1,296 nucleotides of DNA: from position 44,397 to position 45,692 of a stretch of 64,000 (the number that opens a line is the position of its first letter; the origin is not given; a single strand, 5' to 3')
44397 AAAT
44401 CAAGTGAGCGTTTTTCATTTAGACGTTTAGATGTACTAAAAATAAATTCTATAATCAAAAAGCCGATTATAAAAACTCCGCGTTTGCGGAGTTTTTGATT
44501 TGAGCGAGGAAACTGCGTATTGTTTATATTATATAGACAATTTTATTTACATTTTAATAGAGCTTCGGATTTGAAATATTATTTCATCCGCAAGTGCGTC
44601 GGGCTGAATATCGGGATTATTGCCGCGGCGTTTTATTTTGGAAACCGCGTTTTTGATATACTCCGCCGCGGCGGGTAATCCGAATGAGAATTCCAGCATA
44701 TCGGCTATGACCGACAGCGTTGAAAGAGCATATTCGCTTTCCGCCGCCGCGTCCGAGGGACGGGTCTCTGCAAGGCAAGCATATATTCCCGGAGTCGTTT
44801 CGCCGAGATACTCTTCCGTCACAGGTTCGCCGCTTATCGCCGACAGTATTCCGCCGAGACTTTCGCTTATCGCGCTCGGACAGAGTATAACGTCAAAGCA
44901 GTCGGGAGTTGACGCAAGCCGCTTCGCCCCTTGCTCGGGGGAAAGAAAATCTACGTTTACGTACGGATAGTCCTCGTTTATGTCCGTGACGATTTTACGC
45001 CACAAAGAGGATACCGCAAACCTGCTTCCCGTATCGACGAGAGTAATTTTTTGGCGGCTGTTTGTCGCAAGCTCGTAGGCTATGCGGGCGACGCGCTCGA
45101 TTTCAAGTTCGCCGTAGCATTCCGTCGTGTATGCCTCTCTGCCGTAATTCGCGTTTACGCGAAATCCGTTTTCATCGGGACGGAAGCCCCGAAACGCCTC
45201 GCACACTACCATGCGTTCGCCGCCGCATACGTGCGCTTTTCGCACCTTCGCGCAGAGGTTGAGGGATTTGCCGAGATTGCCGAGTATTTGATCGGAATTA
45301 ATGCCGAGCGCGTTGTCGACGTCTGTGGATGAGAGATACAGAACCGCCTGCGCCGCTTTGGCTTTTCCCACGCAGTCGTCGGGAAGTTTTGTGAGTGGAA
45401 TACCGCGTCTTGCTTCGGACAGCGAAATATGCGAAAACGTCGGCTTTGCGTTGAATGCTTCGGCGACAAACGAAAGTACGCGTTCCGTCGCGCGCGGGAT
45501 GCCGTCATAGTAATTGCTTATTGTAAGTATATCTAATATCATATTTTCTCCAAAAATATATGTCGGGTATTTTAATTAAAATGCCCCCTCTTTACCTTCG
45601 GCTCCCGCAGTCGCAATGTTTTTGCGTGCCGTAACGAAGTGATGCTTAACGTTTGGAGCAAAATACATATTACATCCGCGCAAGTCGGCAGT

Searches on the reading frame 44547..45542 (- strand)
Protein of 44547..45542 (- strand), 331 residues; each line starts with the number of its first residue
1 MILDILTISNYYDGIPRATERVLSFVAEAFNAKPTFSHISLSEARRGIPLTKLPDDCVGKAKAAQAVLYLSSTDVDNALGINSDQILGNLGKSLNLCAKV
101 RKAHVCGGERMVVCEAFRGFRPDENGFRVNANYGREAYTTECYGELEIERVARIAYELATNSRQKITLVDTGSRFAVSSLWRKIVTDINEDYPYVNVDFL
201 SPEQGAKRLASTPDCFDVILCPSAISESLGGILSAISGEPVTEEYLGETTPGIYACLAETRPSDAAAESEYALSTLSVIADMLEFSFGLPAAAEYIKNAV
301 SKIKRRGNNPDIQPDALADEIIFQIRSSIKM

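Call 55: search_protein_families(library=ncbifam, proteins=[window:44547-45542:-], max_evalue=0.0001)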
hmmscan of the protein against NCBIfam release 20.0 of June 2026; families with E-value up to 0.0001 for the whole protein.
window:44547-45542:- (331 aa): 10 families
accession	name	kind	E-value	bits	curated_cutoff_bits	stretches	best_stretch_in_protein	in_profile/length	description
TIGR00169.1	leuB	equivalog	5.4e-27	94.7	353.2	1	90-315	107-335/349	3-isopropylmalate dehydrogenase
NF002898.0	PRK03437.1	equivalog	1.1e-10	41.4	393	1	143-324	157-344/347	3-isopropylmalate dehydrogenase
NF006529.0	PRK08997.1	equivalog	4.1e-08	32.6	510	1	132-306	134-310/335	isocitrate dehydrogenase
NF006048.0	PRK08194.1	equivalog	9.6e-08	31.5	501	1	141-238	156-254/352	tartrate dehydrogenase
TIGR02089.1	TTC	equivalog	1.4e-07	30.8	470.4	1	128-238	145-257/352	tartrate dehydrogenase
TIGR00175.1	mito_nad_idh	equivalog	1.7e-07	30.7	432.4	1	148-308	148-311/334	isocitrate dehydrogenase (NAD(+))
TIGR02088.1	LEU3_arch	subfamily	2.9e-07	30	409.8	1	52-224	47-221/324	isopropylmalate/isohomocitrate dehydrogenases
TIGR02924.1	ICDH_alpha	equivalog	1.8e-06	27.3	561.35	1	147-238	146-239/473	isocitrate dehydrogenase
NF006673.0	PRK09222.1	equivalog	3.4e-06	26.3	509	1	148-238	151-243/482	NADP-dependent isocitrate dehydrogenase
NF040626.1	AksF2_Meth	equivalog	1.8e-05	24.2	540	1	51-328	48-329/333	homoisocitrate dehydrogenase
